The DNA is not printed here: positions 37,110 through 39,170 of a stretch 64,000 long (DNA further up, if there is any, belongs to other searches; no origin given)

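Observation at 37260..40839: Tandem, overlapping Csp-type germination subtilases, neither with a canonical Asp-His-Ser triad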

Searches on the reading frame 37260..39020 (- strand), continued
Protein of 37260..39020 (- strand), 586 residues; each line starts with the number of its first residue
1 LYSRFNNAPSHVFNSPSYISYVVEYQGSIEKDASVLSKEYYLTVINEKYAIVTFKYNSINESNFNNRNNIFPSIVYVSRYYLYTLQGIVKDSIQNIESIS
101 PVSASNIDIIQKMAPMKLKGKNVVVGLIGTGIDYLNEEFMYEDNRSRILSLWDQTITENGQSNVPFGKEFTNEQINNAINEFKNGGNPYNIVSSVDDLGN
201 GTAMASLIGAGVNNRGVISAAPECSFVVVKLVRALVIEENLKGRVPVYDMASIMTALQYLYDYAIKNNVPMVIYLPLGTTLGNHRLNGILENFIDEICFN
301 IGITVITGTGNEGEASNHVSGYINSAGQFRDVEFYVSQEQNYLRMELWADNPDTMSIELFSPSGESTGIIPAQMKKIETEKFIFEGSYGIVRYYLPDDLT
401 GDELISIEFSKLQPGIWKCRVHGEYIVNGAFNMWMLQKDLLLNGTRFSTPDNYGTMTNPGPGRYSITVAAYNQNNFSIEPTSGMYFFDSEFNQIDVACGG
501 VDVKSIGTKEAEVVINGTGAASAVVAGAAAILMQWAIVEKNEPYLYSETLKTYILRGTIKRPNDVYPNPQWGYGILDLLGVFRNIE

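Call 9: find_homologous_proteins(query=window:37260-39020:-, max_evalue=1e-20)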
Query window:37260-39020:- (586 aa): 1239 proteins with E <= 1e-20 among 8000 candidates; the best 120 are listed.
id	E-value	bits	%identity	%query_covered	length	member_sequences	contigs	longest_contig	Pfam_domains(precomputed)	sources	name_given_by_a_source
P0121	1.5e-236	805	61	100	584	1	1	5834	PF00082.28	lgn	-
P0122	4.1e-236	803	62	100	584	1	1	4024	PF00082.28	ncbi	-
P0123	8.2e-233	792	61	100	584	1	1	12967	PF00082.28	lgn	-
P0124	5.5e-219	747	58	99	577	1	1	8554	PF00082.28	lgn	-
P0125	2.3e-218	745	56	100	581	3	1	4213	PF00082.28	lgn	-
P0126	1.5e-216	739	57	99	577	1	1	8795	PF00082.28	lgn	-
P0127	1.0e-215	736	56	100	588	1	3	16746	PF00082.28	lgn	-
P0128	3.3e-211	721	54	100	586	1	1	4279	PF00082.28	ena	-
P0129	1.7e-201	689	52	100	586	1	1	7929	PF00082.28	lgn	-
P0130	1.1e-191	656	50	100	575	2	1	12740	PF00082.28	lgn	-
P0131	2.1e-191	656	50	99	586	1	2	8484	PF00082.28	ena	-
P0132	6.7e-191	654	49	99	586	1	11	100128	PF00082.28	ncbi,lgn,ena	-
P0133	9.3e-191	653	49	99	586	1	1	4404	PF00082.28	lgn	-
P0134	1.6e-190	653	49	99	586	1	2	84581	PF00082.28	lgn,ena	-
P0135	6.9e-190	651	51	100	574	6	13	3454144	PF00082.28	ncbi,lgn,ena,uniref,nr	ncbi:S8 family peptidase [Clostridium septicum]|uniref:Peptidase S8 n=1 Tax=Clostridium septicum Tax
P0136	1.5e-189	649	49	99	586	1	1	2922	PF00082.28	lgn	-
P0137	1.7e-189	649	49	99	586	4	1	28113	PF00082.28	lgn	-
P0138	5.7e-189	647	52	100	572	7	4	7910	PF00082.28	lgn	-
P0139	1.1e-188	647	49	99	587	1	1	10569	PF00082.28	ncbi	-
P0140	1.5e-188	646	50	100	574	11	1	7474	PF00082.28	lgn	-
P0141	1.6e-188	646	49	99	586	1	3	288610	PF00082.28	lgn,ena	-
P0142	3.0e-188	645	49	99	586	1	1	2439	PF00082.28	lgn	-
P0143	1.9e-187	642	49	99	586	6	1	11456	PF00082.28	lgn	-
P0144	2.8e-187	642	49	99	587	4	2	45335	PF00082.28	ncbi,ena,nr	ncbi:MAG: peptidase S8 [Clostridium sp.]|nr:peptidase S8 [Clostridium sp.]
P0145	8.8e-187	640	48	99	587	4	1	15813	PF00082.28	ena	-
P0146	7.0e-185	634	50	100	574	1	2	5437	PF00082.28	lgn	-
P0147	3.7e-183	628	49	100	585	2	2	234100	PF00082.28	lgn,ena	-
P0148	4.8e-183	628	48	100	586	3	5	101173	PF00082.28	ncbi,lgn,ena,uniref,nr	ncbi:S8 family peptidase [Inconstantimicrobium porci]|uniref:S8 family peptidase n=1 Tax=Inconstanti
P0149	2.8e-182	625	48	100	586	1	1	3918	PF00082.28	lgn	-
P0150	8.0e-182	624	48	99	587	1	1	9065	PF00082.28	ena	-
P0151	2.2e-181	622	49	100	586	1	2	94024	PF00082.28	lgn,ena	-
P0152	2.3e-181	622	49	99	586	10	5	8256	PF00082.28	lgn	-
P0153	8.2e-180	617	48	100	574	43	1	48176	PF00082.28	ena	-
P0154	1.9e-179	616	48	100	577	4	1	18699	PF00082.28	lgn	-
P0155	1.6e-177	610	48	100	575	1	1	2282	PF00082.28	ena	-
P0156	4.2e-177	608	48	100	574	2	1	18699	PF00082.28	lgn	-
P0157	4.3e-176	605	48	100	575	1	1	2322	PF00082.28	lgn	-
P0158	3.6e-170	585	47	100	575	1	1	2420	PF00082.28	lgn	-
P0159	9.4e-161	554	46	99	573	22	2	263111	PF00082.28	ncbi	-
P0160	5.5e-160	552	40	97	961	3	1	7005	PF00082.28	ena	-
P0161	5.1e-159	549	45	99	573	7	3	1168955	PF00082.28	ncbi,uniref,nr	ncbi:peptidase S8 [Clostridium botulinum]|uniref:S8 family peptidase n=1 Tax=Clostridium cagae TaxID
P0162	5.7e-159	548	44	99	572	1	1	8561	PF00082.28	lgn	-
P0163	1.0e-158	548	45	99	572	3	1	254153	PF00082.28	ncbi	ncbi:hypothetical protein UT300005_21660 [Clostridium sp. CTA-5]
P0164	1.2e-158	547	45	99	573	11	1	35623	PF00082.28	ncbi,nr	ncbi:peptidase S8 [Clostridium botulinum]|nr:peptidase S8 [Clostridium botulinum]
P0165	1.4e-158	547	46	99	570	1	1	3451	PF00082.28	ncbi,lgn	-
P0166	2.0e-158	547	45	99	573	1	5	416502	PF00082.28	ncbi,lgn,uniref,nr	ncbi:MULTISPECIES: S8 family peptidase [Clostridium]|uniref:S8 family peptidase n=1 Tax=Clostridium 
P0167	2.2e-158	546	40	97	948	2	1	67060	PF00082.28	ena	-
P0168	2.9e-158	546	44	99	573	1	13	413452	PF00082.28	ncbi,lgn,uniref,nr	ncbi:peptidase S8 [Clostridium botulinum]|uniref:Peptidase S8 n=1 Tax=Clostridium botulinum TaxID=14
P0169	4.5e-158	545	44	99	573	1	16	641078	PF00082.28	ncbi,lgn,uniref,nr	ncbi:peptidase S8 [Clostridium botulinum]|uniref:S8 family peptidase n=1 Tax=Clostridium botulinum T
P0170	5.8e-158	545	44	99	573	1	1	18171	PF00082.28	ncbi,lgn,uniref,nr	ncbi:peptidase S8 [Clostridium botulinum]|uniref:S8 family peptidase n=1 Tax=Clostridium botulinum T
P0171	6.1e-158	545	44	98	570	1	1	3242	PF00082.28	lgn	-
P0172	6.4e-158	545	46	99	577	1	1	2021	PF00082.28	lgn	-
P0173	1.2e-157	544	44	99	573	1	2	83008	PF00082.28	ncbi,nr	ncbi:peptidase S8 [Clostridium botulinum]|nr:peptidase S8 [Clostridium botulinum] NFP01864.1 peptida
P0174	1.4e-157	544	45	98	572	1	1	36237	PF00082.28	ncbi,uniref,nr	ncbi:S8 family peptidase [Clostridium sp.]|uniref:S8 family peptidase n=1 Tax=Clostridium sp. TaxID=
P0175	1.4e-157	544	44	99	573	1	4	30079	PF00082.28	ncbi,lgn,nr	ncbi:peptidase S8 [Clostridium botulinum]|nr:peptidase S8 [Clostridium botulinum] NFL59861.1 peptida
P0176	1.4e-157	544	44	99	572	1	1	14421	PF00082.28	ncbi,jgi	jgi:subtilisin family serine protease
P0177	1.5e-157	544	55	60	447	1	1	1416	PF00082.28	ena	-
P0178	1.6e-157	544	46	98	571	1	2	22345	PF00082.28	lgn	-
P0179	2.2e-157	543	46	98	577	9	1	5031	PF00082.28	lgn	-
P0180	2.3e-157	543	44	99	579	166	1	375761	PF00082.28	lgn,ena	-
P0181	2.4e-157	543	44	99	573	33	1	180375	PF00082.28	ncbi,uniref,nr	ncbi:S8 family peptidase [Clostridium sp. ZS1]|uniref:S8 family peptidase n=1 Tax=Clostridium sp. ZS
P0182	3.5e-157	543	45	98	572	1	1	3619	PF00082.28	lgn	-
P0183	3.6e-157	542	45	99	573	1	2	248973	PF00082.28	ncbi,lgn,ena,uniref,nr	ncbi:S8 family peptidase [uncultured Clostridium sp.]|uniref:S8 family peptidase n=1 Tax=uncultured 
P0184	3.7e-157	542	44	99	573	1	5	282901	PF00082.28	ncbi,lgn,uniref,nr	ncbi:S8 family peptidase [Clostridium botulinum]|uniref:S8 family peptidase n=1 Tax=Clostridium botu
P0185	3.8e-157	542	44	98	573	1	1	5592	PF00082.28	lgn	-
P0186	5.0e-157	542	45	99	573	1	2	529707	PF00082.28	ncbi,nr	ncbi:peptidase S8 [Clostridium botulinum]|nr:peptidase S8 [Clostridium botulinum] NFS96554.1 peptida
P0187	6.8e-157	542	44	99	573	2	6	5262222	PF00082.28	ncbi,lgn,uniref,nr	ncbi:S8 family peptidase [Clostridium cellulovorans]|uniref:Peptidase S8 and S53 subtilisin kexin se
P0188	7.8e-157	541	44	99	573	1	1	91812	PF00082.28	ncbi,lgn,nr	ncbi:peptidase S8 [Clostridium botulinum]|nr:peptidase S8 [Clostridium botulinum]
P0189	1.0e-156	541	44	99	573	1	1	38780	PF00082.28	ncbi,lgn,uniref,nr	ncbi:peptidase S8 [Clostridium botulinum]|uniref:Peptidase S8 n=1 Tax=Clostridium botulinum TaxID=14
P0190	1.1e-156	541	44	99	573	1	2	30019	PF00082.28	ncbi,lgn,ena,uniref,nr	ncbi:S8 family peptidase [Clostridium sp. ZBS15]|uniref:S8 family peptidase n=1 Tax=Clostridium sp. 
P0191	1.3e-156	541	44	99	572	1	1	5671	PF00082.28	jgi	-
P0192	1.5e-156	540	44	98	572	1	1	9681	PF00082.28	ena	-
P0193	2.1e-156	540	44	98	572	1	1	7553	PF00082.28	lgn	-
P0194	2.3e-156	540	44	99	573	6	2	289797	PF00082.28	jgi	-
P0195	4.1e-156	539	46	98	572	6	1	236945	PF00082.28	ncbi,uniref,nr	ncbi:S8 family peptidase [Clostridium ihumii]|uniref:S8 family peptidase n=1 Tax=Clostridium ihumii 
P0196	5.7e-156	539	43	99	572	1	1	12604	PF00082.28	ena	-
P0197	8.6e-156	538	45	99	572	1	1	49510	PF00082.28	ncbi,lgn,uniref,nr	ncbi:S8 family peptidase [Clostridium uliginosum]|uniref:Subtilase family protein n=1 Tax=Clostridiu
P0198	8.7e-156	538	43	99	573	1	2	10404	PF00082.28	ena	-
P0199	9.1e-156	538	44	99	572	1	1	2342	PF00082.28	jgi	-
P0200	1.0e-155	538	44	99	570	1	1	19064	PF00082.28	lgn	-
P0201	1.2e-155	538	44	99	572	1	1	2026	PF00082.28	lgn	-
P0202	1.2e-155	537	43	99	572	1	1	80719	PF00082.28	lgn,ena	-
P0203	1.3e-155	537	44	100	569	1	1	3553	PF00082.28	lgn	-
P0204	2.0e-155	537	44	98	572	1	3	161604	PF00082.28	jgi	jgi:subtilisin family serine protease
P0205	2.2e-155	537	45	99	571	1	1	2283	PF00082.28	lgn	-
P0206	3.0e-155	536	43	99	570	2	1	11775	PF00082.28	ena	-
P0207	3.4e-155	536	44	99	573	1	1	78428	PF00082.28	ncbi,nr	ncbi:peptidase S8 [Clostridium botulinum]|nr:peptidase S8 [Clostridium botulinum]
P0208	4.7e-155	536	44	99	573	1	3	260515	PF00082.28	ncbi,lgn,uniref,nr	ncbi:peptidase S8 [Clostridium botulinum]|uniref:S8 family peptidase n=1 Tax=Clostridium botulinum T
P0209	5.7e-155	535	44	98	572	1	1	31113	PF00082.28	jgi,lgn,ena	-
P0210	7.2e-155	535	46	98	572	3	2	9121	PF00082.28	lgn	-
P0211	7.5e-155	535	43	99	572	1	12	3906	PF00082.28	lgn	-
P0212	8.8e-155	535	43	99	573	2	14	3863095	PF00082.28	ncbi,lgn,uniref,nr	ncbi:S8 family peptidase [Clostridium botulinum]|uniref:Peptidase S8 n=1 Tax=Clostridium botulinum T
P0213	1.0e-154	534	44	99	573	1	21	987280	PF00082.28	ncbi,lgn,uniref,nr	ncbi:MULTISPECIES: S8 family peptidase [Clostridium]|uniref:S8 family peptidase n=1 Tax=Clostridium 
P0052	1.2e-154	534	38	97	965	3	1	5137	PF00082.28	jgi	-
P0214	1.4e-154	534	44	98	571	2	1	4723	PF00082.28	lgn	-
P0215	1.5e-154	534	45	100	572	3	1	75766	PF00082.28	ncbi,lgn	-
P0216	1.9e-154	534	44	99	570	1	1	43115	PF00082.28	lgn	-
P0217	2.1e-154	533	44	99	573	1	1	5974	PF00082.28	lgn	-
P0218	2.5e-154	533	44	99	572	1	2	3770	PF00082.28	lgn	-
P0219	2.6e-154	533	44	99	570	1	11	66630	PF00082.28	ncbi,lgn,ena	-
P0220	2.8e-154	533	44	98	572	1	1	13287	PF00082.28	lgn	-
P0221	3.3e-154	533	44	98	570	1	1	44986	PF00082.28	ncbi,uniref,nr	ncbi:S8 family peptidase [Clostridium vincentii]|uniref:Subtilase family protein n=1 Tax=Clostridium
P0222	3.5e-154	533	44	100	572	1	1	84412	PF00082.28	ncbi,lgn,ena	-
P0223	3.7e-154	533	46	98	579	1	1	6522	PF00082.28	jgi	jgi:subtilisin family serine protease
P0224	3.8e-154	533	44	99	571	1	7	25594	PF00082.28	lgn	-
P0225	5.5e-154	532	45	100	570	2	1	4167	PF00082.28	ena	-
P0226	6.0e-154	532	44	99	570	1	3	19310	PF00082.28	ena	-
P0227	6.8e-154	532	43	100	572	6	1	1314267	PF00082.28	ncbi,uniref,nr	ncbi:peptidase S8 [Clostridium chromiireducens]|uniref:Peptidase S8 n=1 Tax=Clostridium chromiireduc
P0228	7.0e-154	532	44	99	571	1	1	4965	PF00082.28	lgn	-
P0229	8.7e-154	531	44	99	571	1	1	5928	PF00082.28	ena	-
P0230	1.0e-153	531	44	99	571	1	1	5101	PF00082.28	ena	-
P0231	1.1e-153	531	44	99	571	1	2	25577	PF00082.28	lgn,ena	-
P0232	1.2e-153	531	44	99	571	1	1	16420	PF00082.28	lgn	-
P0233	1.4e-153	531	44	99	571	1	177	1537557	PF00082.28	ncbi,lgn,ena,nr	ncbi:MAG: S8 family peptidase [Sarcina ventriculi]|nr:S8 family peptidase [Sarcina ventriculi]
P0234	1.7e-153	530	43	98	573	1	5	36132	PF00082.28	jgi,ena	-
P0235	2.0e-153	530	44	99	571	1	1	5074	PF00082.28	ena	-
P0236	2.5e-153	530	43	100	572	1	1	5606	PF00082.28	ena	-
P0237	2.5e-153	530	44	99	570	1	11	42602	PF00082.28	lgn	-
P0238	2.9e-153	530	44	99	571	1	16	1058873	PF00082.28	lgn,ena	-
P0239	3.1e-153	530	44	99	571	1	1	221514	PF00082.28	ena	-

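Call 33: find_encoding_contigs(protein=P0123, flank=10000, max_places=1)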
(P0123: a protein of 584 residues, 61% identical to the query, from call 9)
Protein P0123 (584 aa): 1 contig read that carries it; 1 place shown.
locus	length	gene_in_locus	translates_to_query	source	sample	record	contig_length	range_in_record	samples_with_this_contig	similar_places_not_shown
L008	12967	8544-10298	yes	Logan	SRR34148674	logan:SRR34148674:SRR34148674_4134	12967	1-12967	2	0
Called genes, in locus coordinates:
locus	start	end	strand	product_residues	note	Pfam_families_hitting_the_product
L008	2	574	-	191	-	?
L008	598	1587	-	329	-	PF00389:2-Hacid_dh, PF02826:2-Hacid_dh_C, PF03446:NAD_binding_2 (weak), PF03807:F420_oxidored (weak)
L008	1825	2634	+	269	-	PF00376:MerR, PF13411:MerR_1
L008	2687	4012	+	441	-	PF01554:MatE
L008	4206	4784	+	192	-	PF02525:Flavodoxin_2, PF03358:FMN_red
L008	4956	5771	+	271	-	PF04909:Amidohydro_2 (weak)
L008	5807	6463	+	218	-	PF03992:ABM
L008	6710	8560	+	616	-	PF00082:Peptidase_S8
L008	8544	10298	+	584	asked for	PF00082:Peptidase_S8 (faint)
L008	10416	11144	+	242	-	PF02463:SMC_N, PF00005:ABC_tran, PF13304:AAA_21 (weak)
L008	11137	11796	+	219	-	PF01061:ABC2_membrane, PF12698:ABC2_membrane_3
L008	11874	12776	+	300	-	PF00753:Lactamase_B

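Call 34: find_encoding_contigs(protein=P0127, flank=10000, max_places=1)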
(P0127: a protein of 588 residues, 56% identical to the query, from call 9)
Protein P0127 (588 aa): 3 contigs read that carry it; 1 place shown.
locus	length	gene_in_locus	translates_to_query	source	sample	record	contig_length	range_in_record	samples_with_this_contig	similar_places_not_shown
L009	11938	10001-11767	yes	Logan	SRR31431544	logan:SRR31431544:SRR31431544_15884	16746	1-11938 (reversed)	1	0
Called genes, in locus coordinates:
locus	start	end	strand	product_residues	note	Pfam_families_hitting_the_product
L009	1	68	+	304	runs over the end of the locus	PF02361:CbiQ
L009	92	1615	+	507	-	PF02463:SMC_N (faint), PF03193:RsgA_GTPase (faint), PF03215:Rad17 (faint), PF13481:AAA_25 (faint), PF13555:AAA_29 (faint), PF00005:ABC_tran, PF00005:ABC_tran, PF13304:AAA_21 (weak), +3 more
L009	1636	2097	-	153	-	PF00376:MerR, PF13411:MerR_1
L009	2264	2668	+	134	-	PF01814:Hemerythrin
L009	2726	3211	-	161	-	PF01966:HD (weak)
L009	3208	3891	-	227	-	PF00027:cNMP_binding, PF13545:HTH_Crp_2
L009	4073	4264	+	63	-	PF08984:DUF1858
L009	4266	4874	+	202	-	-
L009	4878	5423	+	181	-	PF01814:Hemerythrin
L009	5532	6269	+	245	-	PF01925:TauE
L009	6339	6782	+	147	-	PF13463:HTH_27 (faint), PF22381:Staph_reg_Sar_Rot (weak), PF01047:MarR, PF12802:MarR_2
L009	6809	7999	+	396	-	PF00202:Aminotran_3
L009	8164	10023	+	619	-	PF00082:Peptidase_S8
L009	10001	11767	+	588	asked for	PF00082:Peptidase_S8 (weak)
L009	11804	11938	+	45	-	?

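Call 61: find_encoding_contigs(protein=P0128, flank=6000, max_places=1)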
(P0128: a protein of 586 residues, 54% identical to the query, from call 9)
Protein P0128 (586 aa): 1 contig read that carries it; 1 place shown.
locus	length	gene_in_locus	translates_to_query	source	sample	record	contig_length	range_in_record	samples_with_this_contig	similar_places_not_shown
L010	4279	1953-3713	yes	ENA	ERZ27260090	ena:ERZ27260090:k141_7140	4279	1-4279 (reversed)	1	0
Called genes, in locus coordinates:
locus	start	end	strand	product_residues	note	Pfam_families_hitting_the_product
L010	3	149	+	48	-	?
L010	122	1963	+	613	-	PF00082:Peptidase_S8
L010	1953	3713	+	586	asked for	PF00082:Peptidase_S8 (weak)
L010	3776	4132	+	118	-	-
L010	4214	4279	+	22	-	?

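Call 62: find_encoding_contigs(protein=P0129, flank=8000, max_places=1)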
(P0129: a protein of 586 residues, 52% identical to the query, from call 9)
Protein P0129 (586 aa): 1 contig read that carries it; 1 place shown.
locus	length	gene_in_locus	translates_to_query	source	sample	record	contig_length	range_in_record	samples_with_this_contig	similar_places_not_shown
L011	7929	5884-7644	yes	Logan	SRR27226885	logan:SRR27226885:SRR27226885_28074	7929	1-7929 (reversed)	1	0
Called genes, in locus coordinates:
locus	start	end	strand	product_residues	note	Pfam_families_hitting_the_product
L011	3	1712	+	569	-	?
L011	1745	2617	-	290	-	-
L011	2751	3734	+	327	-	PF03956:Lys_export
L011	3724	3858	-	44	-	-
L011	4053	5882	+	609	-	PF00082:Peptidase_S8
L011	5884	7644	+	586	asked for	PF00082:Peptidase_S8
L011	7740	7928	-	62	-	?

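Call 67: predict_structure(alignment_id=A2)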
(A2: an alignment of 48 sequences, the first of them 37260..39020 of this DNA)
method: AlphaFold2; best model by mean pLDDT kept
length: 586 residues; sequences in the alignment: 48
mean_pLDDT: 86.0   pTM: 0.91
mean pLDDT of the five models: 86.0, 85.9, 85.4, 84.8, 79.6
residues with pLDDT >= 90: 291; 70-90: 221; 50-70: 69; < 50: 5
segments of 3 or more residues with pLDDT < 50: 397-399
pLDDT, mean of each block of 10 residues (from residue 1): 77 89 90 80 92 87 81 88 87 68 90 87 97 94 94 86 85 97 96 93 95 78 97 90 85 95 96 90 63 90 92 75 93 95 88 90 93 78 88 62 84 94 90 85 89 67 82 74 56 77 87 89 96 96 93 88 64 84 85
secondary structure, 60 per line:
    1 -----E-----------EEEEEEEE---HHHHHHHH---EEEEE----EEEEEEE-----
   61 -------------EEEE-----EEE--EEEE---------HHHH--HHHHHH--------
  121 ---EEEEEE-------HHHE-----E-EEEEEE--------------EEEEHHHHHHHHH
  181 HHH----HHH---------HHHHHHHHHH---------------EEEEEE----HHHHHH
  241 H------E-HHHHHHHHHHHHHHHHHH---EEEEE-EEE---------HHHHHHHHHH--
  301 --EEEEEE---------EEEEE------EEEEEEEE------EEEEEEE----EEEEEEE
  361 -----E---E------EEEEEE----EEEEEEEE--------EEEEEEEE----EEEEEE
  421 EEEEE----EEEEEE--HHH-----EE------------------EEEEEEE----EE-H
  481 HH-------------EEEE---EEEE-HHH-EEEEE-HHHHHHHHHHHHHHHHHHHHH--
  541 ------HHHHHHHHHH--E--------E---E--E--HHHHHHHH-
elements in order: E18-25 H29-36 E40-44 E49-55 E74-77 E83-85 E88-91 H101-104 H107-112 E124-129 E148-153 E168-171 H172-183 H200-209 E225-230 H235-241 H250-267 E271-275 E277-279 H289-298 E303-308 E318-322 E329-336 E343-349 E354-360 E377-382 E387-394 E403-410 E415-425 E430-435 E466-472 E496-499 E503-506 E512-516 H518-538 H547-556 H578-585
